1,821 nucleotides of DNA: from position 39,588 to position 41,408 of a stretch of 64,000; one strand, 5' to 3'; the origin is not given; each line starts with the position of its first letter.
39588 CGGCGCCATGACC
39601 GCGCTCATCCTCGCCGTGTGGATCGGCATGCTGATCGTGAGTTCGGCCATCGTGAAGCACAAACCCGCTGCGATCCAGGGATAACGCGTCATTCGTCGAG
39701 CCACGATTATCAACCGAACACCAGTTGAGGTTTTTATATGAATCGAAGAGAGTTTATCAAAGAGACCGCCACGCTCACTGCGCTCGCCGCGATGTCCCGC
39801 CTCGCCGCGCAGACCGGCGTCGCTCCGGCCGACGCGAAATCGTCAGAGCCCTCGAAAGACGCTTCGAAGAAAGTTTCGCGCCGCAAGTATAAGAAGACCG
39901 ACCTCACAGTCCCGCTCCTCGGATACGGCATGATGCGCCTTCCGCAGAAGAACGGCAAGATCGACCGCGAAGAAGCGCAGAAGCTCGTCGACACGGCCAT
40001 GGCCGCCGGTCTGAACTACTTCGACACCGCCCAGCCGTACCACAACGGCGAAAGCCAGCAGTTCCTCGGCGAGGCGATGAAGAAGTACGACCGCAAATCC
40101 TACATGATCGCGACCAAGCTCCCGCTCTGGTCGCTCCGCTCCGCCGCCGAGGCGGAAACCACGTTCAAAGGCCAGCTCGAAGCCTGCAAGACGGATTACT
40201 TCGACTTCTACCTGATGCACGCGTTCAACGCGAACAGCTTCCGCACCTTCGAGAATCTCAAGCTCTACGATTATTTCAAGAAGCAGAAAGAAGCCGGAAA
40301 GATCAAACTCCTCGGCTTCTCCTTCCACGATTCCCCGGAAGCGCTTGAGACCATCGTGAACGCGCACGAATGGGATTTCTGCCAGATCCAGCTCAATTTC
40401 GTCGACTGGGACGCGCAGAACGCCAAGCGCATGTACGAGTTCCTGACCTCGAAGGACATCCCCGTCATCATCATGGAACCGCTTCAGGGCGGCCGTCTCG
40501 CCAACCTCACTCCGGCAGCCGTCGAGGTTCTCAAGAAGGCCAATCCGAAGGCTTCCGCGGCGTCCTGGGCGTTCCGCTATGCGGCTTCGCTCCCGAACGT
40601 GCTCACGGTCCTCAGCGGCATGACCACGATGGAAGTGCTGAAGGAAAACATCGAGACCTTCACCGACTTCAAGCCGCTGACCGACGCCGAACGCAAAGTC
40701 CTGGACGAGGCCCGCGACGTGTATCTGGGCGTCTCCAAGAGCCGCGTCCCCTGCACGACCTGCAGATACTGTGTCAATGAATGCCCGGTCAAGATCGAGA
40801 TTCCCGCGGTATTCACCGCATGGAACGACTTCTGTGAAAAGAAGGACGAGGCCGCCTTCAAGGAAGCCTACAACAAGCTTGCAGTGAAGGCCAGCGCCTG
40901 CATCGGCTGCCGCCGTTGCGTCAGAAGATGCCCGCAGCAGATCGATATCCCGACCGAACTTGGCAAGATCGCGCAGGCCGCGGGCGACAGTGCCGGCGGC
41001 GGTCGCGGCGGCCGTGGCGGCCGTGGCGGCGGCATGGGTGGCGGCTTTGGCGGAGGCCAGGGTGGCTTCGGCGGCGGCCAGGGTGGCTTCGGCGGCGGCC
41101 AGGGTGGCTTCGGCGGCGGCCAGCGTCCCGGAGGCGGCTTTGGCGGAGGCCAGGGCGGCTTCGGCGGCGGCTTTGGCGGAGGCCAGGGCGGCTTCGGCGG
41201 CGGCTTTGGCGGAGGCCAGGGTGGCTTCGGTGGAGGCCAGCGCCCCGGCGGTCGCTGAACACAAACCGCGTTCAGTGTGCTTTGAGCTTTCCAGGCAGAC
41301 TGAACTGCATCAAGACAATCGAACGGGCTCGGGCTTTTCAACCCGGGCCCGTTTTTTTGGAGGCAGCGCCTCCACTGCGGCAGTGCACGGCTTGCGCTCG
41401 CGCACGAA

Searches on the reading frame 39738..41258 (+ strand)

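Call 72: search_protein_families(library=pfam, proteins=[window:39738-41258:+], max_evalue=0.00001)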
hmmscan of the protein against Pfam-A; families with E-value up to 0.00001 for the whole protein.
window:39738-41258:+ (506 aa): 4 families
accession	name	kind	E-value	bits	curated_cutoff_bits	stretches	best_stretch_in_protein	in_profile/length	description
PF00248.27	Aldo_ket_red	-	4.6e-45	154.4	24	1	61-325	2-289/291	Aldo/keto reductase family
PF13237.11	Fer4_10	-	1.6e-07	31.6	25.5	0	336-399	6-53/53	4Fe-4S dicluster domain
PF13187.11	Fer4_9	-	2.6e-07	31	27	1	339-401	2-50/52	4Fe-4S dicluster domain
PF13746.11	Fer4_18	-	8.2e-06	26.4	27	0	368-406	41-79/114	4Fe-4S dicluster domain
